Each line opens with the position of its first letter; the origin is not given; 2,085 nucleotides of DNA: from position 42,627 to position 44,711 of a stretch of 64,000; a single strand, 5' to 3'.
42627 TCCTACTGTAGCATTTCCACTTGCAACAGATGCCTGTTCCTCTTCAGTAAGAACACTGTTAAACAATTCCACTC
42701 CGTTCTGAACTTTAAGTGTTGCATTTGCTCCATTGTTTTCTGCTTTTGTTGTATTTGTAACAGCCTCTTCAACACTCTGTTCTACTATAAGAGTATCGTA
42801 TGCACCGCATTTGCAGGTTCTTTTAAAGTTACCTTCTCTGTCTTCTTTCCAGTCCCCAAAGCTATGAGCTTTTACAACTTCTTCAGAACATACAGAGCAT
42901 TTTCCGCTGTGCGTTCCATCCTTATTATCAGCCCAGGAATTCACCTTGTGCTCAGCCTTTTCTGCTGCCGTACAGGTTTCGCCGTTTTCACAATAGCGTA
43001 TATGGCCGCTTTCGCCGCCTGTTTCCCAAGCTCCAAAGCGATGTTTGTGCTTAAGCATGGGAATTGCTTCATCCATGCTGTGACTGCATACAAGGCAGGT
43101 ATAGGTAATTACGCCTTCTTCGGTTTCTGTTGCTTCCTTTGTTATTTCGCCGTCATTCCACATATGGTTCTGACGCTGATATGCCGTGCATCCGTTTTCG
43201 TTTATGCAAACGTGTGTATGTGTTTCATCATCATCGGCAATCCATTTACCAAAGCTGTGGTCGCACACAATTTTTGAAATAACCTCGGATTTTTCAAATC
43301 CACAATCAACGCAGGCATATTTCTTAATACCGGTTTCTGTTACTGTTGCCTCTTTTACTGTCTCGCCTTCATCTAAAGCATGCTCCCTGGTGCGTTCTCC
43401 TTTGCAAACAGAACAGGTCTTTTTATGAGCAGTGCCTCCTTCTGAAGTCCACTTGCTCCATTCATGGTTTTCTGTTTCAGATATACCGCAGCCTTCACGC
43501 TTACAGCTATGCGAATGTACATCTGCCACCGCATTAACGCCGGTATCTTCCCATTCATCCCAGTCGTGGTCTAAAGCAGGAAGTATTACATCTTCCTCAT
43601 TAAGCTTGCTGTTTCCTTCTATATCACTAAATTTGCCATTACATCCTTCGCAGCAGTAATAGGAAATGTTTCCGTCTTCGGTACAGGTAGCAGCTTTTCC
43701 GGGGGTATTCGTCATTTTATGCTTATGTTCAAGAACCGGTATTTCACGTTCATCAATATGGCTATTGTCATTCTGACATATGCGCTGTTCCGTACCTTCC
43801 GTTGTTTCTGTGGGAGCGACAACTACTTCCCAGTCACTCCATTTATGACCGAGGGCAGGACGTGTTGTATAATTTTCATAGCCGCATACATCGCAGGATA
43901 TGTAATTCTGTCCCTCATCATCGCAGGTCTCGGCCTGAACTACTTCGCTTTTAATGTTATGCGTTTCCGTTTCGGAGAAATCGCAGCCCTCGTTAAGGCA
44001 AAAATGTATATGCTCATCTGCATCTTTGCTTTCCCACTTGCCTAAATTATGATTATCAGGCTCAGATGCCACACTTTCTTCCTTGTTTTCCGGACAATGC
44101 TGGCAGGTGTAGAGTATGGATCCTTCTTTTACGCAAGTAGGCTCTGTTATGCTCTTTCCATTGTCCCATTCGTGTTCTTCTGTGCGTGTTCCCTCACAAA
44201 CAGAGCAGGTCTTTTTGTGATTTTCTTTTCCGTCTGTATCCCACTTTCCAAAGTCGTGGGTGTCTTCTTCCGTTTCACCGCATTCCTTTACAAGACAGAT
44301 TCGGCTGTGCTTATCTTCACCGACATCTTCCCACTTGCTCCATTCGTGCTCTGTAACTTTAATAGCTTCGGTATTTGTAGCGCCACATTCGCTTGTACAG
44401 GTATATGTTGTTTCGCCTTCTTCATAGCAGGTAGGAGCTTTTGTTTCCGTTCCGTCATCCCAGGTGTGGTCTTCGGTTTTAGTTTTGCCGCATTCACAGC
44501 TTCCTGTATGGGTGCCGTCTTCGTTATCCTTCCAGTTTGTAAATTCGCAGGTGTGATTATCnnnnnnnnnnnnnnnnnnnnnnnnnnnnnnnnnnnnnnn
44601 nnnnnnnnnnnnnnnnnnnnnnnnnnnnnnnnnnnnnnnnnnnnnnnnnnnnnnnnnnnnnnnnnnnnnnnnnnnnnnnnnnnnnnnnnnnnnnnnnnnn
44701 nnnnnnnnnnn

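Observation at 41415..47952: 1757-aa SLH protein made of a novel-looking Cys/His-rich 30-aa module array, divergently paired with a membrane-bound LuxR regulator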

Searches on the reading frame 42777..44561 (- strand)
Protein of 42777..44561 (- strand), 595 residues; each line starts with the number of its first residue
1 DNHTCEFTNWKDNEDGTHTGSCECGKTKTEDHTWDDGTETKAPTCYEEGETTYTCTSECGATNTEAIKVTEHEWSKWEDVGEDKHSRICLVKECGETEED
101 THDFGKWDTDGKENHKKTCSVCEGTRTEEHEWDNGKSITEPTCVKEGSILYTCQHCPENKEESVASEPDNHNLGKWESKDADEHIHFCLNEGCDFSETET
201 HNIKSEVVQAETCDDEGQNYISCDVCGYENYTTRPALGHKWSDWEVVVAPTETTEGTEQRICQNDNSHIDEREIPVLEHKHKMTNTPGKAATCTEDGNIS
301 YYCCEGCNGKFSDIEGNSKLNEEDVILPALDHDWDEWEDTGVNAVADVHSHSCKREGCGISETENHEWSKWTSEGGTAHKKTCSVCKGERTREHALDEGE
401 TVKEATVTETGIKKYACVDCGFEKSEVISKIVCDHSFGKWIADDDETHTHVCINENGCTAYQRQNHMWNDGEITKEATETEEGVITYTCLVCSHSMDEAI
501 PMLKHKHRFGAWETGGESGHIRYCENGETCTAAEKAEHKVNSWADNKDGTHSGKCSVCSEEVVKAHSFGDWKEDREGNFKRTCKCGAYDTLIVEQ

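Call 7: find_homologous_proteins(query=window:42777-44561:-)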
Query seq(595 aa) (595 aa): 3614 proteins with E <= 0.001 among 8000 candidates; the best 120 are listed.
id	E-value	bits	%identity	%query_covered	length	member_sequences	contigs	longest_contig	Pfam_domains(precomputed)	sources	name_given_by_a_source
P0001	1.4e-124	435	45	82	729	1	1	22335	-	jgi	-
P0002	3.1e-123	431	33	52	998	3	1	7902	-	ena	-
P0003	2.0e-104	369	52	41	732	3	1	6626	PF00404.25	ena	-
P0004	2.5e-97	345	46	61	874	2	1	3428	PF18998.7,PF00395.26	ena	-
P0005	5.9e-90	321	31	84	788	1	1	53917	-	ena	-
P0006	5.4e-86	308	27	98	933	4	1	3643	-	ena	-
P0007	4.4e-85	305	28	95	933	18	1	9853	-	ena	-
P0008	2.5e-81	292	27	81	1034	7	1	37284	PF23674.2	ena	-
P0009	1.8e-78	283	29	90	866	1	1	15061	-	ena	-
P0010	4.0e-78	282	28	93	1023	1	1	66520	PF09479.17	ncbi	-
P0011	4.8e-78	282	29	92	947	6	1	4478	-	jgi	jgi:DNA-directed RNA polymerase subunit RPC12/RpoP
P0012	1.3e-76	277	27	61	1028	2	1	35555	PF25185.2,PF23674.2,PF14837.12,PF18050.7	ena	-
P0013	8.2e-76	274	28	96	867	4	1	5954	-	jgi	jgi:hypothetical protein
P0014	3.5e-75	272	31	85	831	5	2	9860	-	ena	-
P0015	4.3e-75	272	29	90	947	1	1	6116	PF09479.17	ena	-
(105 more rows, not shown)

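Call 8: search_solved_structures(query=window:42777-44561:-, max_evalue=10, show_alignments=3)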
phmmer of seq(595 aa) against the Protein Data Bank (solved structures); distinct sequences matched with E-value up to 10: 1.
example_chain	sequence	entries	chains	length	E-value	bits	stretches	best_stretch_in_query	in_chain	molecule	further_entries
9qa6_A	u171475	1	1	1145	1.6e-10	43.6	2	278-387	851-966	IgA protease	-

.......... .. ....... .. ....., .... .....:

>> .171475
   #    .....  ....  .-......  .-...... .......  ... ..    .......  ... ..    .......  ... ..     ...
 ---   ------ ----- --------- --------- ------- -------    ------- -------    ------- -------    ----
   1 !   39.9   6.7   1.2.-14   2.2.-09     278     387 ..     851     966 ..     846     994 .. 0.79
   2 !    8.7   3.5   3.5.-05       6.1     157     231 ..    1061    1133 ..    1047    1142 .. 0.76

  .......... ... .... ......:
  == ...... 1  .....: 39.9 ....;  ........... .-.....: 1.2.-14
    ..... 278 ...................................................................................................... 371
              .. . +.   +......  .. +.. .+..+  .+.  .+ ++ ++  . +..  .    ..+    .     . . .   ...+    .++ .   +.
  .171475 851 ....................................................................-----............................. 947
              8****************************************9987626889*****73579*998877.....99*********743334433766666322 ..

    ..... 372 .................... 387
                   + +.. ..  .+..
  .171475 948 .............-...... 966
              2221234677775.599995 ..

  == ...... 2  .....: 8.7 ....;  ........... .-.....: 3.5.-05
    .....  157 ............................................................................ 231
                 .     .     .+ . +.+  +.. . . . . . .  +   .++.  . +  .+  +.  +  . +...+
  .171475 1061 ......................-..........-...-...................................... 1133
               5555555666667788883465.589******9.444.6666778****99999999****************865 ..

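Call 19: search_protein_families(library=pfam, proteins=[P0008, P0012], max_evalue=0.1)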
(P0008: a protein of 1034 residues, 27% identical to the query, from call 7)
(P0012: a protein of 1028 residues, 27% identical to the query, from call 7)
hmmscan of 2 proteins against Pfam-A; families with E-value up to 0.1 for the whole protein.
P0008 (1034 aa): 9 families
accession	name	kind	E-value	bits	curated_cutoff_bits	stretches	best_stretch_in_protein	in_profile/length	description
PF23674.1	RYYR-CCHC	-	1.2e-07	32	27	0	366-386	30-50/79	RYYR-CCHC domain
PF10367.15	zf-Vps39_C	-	0.00046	20.1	24.7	0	283-293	11-21/41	Vacuolar sorting protein 39 C-terminal zinc finger domain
PF03442.20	CBM_X2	-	0.0024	18.3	28.9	1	906-945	43-80/83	Carbohydrate binding domain X2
PF12874.13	zf-met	-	0.0033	18.2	21.2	0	467-479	1-13/25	Zinc-finger of C2H2 type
PF11069.13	CFAP298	-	0.0043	17.8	27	0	613-649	14-47/97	Cilia- and flagella-associated protein 298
PF07550.17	Shr-like_HID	-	0.0052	17.7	22.3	1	884-937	19-68/82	Heme-binding protein Shr-like, Hb-interacting domain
PF19938.4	DUF6400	-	0.012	16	27.1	0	530-550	7-27/69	Family of unknown function (DUF6400)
PF19474.4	DUF6011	-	0.013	15.4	26.6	0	798-811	6-19/37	Family of unknown function (DUF6011)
PF06058.19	DCP1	-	0.055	13.8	22.5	0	858-891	26-61/117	Dcp1-like decapping family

P0012 (1028 aa): 10 families
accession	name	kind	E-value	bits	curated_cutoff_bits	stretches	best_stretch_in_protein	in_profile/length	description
PF25185.1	Tad3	-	9e-20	71.1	27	1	588-629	66-104/119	Type I Thoeris inhibitor Tad3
PF18050.6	Cyclophil_like2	-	1.1e-08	35.6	22.7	0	128-159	39-70/115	Cyclophilin-like family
PF14837.11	INTS5_N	-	8.3e-08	32.4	27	0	537-630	45-126/208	Integrator complex subunit 5 N-terminus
PF23674.1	RYYR-CCHC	-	1e-07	32.2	27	0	145-170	30-54/79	RYYR-CCHC domain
PF05580.18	Peptidase_S55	-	1.9e-07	31.8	25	0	240-289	23-72/210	SpoIVB peptidase S55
PF18439.7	zf_UBZ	-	0.00019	21.4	25.6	0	607-618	2-13/32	Ubiquitin-Binding Zinc Finger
PF04248.19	NTP_transf_9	-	0.00093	19.4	22.1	0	422-450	40-68/93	Domain of unknown function (DUF427)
PF10437.14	Lip_prot_lig_C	-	0.0015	18.8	24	0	732-783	32-83/85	Bacterial lipoate protein ligase C-terminus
PF25715.1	Mycobacteriophage_Gp67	-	0.0045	17.4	27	0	801-819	15-33/42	Mycobacteriophage L5 Gene 67 protein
PF01121.26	CoaE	-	0.086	13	27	0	236-274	10-48/180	Dephospho-CoA kinase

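Call 67: find_encoding_contigs(protein=P0005, flank=5000, max_places=1)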
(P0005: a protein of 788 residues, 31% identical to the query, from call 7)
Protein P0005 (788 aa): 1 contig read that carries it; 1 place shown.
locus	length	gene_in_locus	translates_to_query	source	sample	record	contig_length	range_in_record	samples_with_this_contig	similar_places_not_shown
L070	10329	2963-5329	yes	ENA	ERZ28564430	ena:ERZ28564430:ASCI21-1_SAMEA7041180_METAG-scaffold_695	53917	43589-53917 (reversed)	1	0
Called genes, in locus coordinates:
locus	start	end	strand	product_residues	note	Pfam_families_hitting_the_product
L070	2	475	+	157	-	?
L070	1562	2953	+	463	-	-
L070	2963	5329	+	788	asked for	-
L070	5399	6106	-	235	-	PF01381:HTH_3, PF12844:HTH_19, PF13560:HTH_31 (weak), PF00717:Peptidase_S24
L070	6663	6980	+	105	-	PF21983:NikA-like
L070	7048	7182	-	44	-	-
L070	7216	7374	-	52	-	-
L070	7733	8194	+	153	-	-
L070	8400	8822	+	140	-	-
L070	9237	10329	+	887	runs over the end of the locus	PF17389:Bac_rhamnosid6H, PF22422:MGH1-like_GH (weak)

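Call 68: find_encoding_contigs(protein=P0010, flank=5000, max_places=1)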
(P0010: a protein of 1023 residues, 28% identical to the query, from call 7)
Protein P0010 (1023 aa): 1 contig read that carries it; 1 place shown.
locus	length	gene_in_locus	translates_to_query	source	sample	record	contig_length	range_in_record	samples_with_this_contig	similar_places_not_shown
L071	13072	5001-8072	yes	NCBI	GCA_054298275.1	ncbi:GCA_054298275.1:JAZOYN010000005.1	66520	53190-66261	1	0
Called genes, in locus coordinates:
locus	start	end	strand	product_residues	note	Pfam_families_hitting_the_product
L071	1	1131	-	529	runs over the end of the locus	PF00654:Voltage_CLC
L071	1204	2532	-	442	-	-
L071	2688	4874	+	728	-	PF08531:Bac_rhamnosid_N, PF05592:Bac_rhamnosid, PF17389:Bac_rhamnosid6H, PF17390:Bac_rhamnosid_C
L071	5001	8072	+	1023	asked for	PF09479:Flg_new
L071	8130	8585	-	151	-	PF01047:MarR (weak), PF13404:HTH_AsnC-type, PF13412:HTH_24, PF01037:AsnC_trans_reg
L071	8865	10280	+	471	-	PF00206:Lyase_1, PF10415:FumaraseC_C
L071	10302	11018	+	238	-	PF00702:Hydrolase (faint), PF08282:Hydrolase_3 (faint), PF03332:PMM (weak)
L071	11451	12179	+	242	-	PF04525:LOR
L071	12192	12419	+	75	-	-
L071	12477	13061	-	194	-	PF12728:HTH_17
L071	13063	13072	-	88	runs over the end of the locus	?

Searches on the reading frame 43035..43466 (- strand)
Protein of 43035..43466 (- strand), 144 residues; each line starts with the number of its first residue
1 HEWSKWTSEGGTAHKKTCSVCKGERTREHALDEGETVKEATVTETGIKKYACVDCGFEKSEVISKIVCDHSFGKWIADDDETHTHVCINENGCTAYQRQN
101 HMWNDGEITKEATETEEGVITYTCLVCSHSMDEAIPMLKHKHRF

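Call 53: predict_structure(alignment_id=A2)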
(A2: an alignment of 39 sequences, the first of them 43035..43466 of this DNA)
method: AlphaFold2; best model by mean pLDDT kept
length: 144 residues; sequences in the alignment: 39
mean_pLDDT: 93.6   pTM: 0.57
mean pLDDT of the five models: 93.6, 93.3, 93.1, 92.8, 91.8
residues with pLDDT >= 90: 119; 70-90: 25; 50-70: 0; < 50: 0
segments of 3 or more residues with pLDDT < 50: none
pLDDT, mean of each block of 10 residues (from residue 1): 90 93 95 96 93 94 89 96 93 89 98 97 98 96 78
secondary structure, 60 per line:
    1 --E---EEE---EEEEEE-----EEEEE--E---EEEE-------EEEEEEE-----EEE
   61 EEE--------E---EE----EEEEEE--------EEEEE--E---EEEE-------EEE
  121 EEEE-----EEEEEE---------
elements in order: E7-9 E13-18 E24-28 E35-38 E46-52 E58-63 E82-87 E96-100 E107-110 E118-124 E130-135

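Call 56: fold_search(model_id=the predicted structure, library=pdb)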
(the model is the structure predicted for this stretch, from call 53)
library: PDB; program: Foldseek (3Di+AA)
matches with E <= 10: 1534; with E <= 0.001: 0
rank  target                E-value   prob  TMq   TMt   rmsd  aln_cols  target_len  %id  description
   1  1b2w_H                8.9e-02  0.15  0.16  0.11  19.9       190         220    5  COMPARISON OF THE THREE-DIMENSIONAL STRUCTURES OF A HUMANIZED AND A CHIMERIC FAB OF AN ANTI-GAMMA-INTERFERON ANTIBODY (released 1999-05-06)
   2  6dwi_J                1.0e-01  0.13  0.15  0.11  23.8       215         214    9  Structure of the 4462 Antibody Fab fragment bound to a Staphylococcus aureus wall techoic acid analog (released 2018-08-29)
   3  6vvu_E                1.2e-01  0.13  0.15  0.10  22.1       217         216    7  Anti-Tryptase fab E104.v1 bound to tryptase (released 2020-12-30)
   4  6j6y_E                1.2e-01  0.15  0.16  0.11  18.7       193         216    7  FGFR4 D2 - Fab complex (released 2019-08-07)
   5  7ket_A                1.3e-01  0.14  0.16  0.11  20.8       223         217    7  Factor H enhancing human antibody fragment (Fab) to meningococcal Factor H binding protein (released 2021-06-09)
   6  8uht_H                1.3e-01  0.13  0.15  0.11  21.9       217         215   10  anti-Phosphohistidine Fab hSC44.ck.20.elbow bound to Glu H1 (released 2025-03-19)
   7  7pi2_B                1.3e-01  0.12  0.15  0.10  20.6       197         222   12  PfCyRPA bound to monoclonal antibody Cy.003 Fab fragment (released 2022-02-09)
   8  4x8j_H                1.4e-01  0.13  0.16  0.12  23.4       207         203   11  Crystal Structure of murine 12F4 Fab monoclonal antibody against ADAMTS5 (released 2015-04-08)
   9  8afw_B                1.4e-01  0.13  0.13  0.07  21.6       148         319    9  Tube assembly of Atg18-WT (released 2023-11-01)
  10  8uhh_H                1.5e-01  0.10  0.15  0.11  23.4       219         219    9  anti-Phosphohistidine Fab hSC44.ck.elbow.20.N32F (released 2025-03-19)
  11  7y0g_B                1.7e-01  0.11  0.15  0.11  23.9       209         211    9  Crystal structure of anti-mPEG h15-2b Fab (released 2022-08-10)
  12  7pi2_H                1.7e-01  0.11  0.15  0.10  20.8       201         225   11  PfCyRPA bound to monoclonal antibody Cy.003 Fab fragment (released 2022-02-09)
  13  8vus_H                1.8e-01  0.12  0.16  0.11  21.5       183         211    6  Human GluN1-2A with IgG 007-168 (released 2024-09-11)
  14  2hwz_H                1.8e-01  0.10  0.16  0.11  24.3       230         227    5  Fab fragment of Humanized anti-viral antibody MEDI-493 (Synagis TM) (released 2007-08-14)
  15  8afq_C                1.9e-01  0.12  0.13  0.07  21.5       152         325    8  Tube assembly of Atg18-PR72AA (released 2023-11-01)
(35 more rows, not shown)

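Call 77: fold_search(model_id=the predicted structure, library=viral)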
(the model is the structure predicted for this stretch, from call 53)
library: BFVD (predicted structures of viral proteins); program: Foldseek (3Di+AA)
matches with E <= 10: 512; with E <= 0.001: 2
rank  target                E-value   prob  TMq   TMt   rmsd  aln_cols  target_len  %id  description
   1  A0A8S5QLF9            4.5e-09  1.00  0.35  0.10  10.7       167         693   27  S-layer homology domain (Fragment) [Podoviridae sp. ctdRZ1]
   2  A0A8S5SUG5            3.1e-06  1.00  0.29  0.09  13.3       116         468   27  Leucine rich repeat protein [Siphoviridae sp. ctqPo10]
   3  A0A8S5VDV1            4.3e-03  1.00  0.29  0.12  23.5       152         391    8  Tail fiber protein [Siphoviridae sp. ctClL93]
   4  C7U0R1                9.6e-03  0.97  0.32  0.12  10.0       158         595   12  (no name in the UniProt tables at hand)
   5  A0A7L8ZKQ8            4.7e-02  0.54  0.20  0.07  24.4       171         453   11  Uncharacterized protein [Aeromonas phage BUCT551]
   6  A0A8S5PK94            5.8e-02  0.66  0.21  0.05  25.3       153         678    8  Uncharacterized protein [Podoviridae sp. ctnCN2]
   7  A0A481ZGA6            9.1e-02  0.33  0.18  0.12  21.2       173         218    9  Mbt repeat protein [Pithovirus LCPAC404]
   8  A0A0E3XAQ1            1.1e-01  0.21  0.16  0.12  21.3       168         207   10  Uncharacterized protein [Bacillus phage Stills]
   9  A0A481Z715            1.4e-01  0.12  0.12  0.05  21.9       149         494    8  Uncharacterized protein [Pithovirus LCPAC104]
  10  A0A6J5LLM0            1.7e-01  0.20  0.16  0.08  25.3       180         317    8  Uncharacterized protein [uncultured Caudovirales phage]
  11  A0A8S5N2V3            2.0e-01  0.25  0.21  0.08  14.9       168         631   10  Leucine rich repeat protein (Fragment) [Siphoviridae sp. ctv0N24]
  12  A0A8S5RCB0            2.3e-01  0.15  0.15  0.11  18.3       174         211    7  AP2 domain-containing protein [virus sp. ctmTa7]
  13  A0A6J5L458            2.5e-01  0.14  0.19  0.15  15.6       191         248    7  Uncharacterized protein [uncultured Caudovirales phage]
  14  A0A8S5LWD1            2.7e-01  0.25  0.23  0.08  23.6       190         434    6  Tail protein [Siphoviridae sp. ct3pR10]
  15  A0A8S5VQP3            2.7e-01  0.16  0.15  0.08  18.8       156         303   12  (no name in the UniProt tables at hand)
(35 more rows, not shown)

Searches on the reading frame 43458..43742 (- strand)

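Call 82: search_protein_families(library=pfam, proteins=[window:43458-43742:-], max_evalue=10)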
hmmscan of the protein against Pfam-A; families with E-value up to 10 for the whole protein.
seq(95 aa): 1 family
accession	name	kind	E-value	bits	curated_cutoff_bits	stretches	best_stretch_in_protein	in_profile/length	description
PF21648.2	M1E1E6-like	-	0.051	14.2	27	1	8-71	25-86/104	Integron cassette protein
